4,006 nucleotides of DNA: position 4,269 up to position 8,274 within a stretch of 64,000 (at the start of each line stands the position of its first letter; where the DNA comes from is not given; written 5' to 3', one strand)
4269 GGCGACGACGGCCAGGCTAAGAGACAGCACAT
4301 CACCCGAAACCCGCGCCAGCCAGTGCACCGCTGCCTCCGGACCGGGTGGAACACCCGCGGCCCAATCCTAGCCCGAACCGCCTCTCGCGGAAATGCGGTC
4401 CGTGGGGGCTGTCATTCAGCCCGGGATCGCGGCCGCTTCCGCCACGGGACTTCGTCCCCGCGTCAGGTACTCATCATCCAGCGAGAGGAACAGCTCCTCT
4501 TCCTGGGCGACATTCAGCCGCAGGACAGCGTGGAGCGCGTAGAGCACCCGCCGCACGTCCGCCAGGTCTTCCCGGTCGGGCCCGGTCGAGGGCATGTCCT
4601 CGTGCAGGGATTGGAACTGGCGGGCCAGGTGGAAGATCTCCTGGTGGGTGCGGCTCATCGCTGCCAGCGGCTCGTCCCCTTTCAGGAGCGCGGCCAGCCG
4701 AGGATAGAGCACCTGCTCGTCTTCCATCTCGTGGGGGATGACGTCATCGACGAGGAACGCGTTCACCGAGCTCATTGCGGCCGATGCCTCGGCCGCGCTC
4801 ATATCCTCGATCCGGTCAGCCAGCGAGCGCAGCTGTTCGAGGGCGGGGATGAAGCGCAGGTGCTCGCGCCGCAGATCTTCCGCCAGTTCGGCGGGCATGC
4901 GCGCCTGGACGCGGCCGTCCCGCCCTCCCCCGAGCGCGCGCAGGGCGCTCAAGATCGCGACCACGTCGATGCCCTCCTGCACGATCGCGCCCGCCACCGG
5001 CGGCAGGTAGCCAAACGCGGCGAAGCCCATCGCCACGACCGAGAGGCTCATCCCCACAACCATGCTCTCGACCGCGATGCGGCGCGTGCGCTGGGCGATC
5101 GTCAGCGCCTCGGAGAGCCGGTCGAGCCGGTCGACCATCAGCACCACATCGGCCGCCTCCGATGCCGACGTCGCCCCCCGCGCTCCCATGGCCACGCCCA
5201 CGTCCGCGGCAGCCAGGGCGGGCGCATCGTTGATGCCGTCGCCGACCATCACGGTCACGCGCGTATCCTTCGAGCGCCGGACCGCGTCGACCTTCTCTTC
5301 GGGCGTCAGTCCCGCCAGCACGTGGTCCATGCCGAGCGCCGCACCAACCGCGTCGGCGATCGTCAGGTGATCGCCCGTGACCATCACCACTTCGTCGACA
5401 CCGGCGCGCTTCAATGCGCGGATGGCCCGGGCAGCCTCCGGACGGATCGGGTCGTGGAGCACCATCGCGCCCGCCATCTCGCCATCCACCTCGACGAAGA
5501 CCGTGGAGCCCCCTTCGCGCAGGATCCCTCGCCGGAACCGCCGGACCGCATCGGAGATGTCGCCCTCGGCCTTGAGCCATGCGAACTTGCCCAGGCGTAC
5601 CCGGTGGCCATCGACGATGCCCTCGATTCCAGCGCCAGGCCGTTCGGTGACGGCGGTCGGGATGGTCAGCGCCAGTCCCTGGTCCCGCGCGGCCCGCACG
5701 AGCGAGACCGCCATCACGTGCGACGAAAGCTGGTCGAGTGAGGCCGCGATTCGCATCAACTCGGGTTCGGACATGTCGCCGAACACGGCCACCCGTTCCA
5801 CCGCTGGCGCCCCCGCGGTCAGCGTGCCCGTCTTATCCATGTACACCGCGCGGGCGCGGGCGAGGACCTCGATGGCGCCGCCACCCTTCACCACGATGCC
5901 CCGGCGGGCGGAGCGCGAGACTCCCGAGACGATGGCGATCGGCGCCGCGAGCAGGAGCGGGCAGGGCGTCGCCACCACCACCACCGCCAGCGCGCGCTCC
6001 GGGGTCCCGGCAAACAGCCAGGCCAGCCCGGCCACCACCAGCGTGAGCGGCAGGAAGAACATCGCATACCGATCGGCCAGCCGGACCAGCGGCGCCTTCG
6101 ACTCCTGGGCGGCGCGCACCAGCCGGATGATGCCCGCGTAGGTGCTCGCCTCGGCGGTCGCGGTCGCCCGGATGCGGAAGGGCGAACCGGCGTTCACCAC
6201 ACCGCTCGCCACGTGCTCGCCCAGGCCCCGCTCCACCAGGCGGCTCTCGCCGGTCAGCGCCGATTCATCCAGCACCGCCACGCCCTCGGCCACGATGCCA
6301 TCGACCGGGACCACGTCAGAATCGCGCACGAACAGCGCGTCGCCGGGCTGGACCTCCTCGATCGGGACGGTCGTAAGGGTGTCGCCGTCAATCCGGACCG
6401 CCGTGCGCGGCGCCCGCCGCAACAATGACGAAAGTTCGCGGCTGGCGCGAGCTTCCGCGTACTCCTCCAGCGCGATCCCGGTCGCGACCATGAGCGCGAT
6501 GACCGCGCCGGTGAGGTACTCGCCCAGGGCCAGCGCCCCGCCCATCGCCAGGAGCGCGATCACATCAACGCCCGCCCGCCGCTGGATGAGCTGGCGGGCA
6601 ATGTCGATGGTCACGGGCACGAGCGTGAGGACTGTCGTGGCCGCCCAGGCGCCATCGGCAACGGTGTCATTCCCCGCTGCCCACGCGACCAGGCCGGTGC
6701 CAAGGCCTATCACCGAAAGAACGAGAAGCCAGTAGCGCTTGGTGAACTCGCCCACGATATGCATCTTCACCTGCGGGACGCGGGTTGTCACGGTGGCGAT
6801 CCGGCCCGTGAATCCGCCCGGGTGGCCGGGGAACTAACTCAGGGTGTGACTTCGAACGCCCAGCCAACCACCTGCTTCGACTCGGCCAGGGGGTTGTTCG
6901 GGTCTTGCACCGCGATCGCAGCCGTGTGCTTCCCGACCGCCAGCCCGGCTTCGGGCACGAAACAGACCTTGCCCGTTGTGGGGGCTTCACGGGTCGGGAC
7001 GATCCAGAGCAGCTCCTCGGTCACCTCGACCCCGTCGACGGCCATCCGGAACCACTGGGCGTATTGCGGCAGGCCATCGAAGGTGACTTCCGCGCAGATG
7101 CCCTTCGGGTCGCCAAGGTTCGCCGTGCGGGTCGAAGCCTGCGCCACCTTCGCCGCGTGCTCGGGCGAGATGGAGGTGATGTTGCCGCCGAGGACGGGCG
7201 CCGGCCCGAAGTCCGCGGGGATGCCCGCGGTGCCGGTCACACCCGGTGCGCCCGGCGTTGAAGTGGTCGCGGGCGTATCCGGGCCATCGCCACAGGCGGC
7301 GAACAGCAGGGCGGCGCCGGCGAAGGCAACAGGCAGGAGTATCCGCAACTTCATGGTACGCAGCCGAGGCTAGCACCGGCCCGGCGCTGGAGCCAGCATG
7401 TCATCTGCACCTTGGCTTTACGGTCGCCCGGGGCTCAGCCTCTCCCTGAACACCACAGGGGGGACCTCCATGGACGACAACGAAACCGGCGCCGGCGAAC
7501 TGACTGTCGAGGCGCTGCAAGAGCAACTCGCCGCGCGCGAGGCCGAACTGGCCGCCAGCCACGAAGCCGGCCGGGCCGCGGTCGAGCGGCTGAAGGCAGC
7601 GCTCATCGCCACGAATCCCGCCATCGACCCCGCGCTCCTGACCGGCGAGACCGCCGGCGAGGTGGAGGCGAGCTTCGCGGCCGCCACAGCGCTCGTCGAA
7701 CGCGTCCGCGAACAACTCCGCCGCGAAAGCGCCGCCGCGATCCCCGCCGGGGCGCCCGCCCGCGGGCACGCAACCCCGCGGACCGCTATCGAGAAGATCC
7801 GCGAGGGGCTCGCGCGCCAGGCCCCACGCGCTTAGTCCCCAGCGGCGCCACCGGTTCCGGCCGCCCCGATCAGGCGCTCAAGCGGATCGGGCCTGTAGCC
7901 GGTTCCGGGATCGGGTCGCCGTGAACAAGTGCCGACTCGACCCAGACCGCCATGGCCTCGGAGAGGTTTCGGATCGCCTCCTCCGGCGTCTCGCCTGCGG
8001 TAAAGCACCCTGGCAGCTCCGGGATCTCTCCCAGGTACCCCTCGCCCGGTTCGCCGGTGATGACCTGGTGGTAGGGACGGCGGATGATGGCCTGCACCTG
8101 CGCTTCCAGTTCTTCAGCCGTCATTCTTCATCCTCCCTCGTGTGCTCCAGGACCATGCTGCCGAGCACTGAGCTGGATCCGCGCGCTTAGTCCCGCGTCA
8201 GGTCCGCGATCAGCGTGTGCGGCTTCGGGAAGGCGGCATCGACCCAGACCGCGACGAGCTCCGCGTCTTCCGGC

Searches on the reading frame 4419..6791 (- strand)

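Call 50: search_protein_families(library=pfam, proteins=[window:4419-6791:-], max_evalue=0.00001)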
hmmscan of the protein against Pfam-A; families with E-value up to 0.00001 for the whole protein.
window:4419-6791:- (791 aa): 4 families
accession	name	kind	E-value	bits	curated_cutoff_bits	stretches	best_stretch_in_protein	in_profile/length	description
PF00122.25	E1-E2_ATPase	-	6.9e-44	150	28.1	1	127-297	3-181/181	E1-E2 ATPase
PF00702.32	Hydrolase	-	1.1e-27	98.1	26.4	1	314-530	2-191/191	haloacid dehalogenase-like hydrolase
PF01814.28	Hemerythrin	-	6.1e-13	49.8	25.3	1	637-769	3-124/127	Hemerythrin HHE cation binding domain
PF12710.13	HAD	-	4.7e-06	27.6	27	1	440-526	77-188/189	haloacid dehalogenase-like hydrolase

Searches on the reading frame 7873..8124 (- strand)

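Call 66: search_protein_families(library=pfam, proteins=[window:7873-8124:-], max_evalue=0.001)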
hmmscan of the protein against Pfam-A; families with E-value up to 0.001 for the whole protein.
window:7873-8124:- (84 aa): 2 families
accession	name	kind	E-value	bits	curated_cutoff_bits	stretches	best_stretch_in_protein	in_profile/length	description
PF15919.11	HicB_lk_antitox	-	4.2e-11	43.5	27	1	24-76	7-59/123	HicB_like antitoxin of bacterial toxin-antitoxin system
PF21748.3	UPF0150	-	7.3e-10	39.1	27.3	1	25-73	16-64/64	UPF0150-like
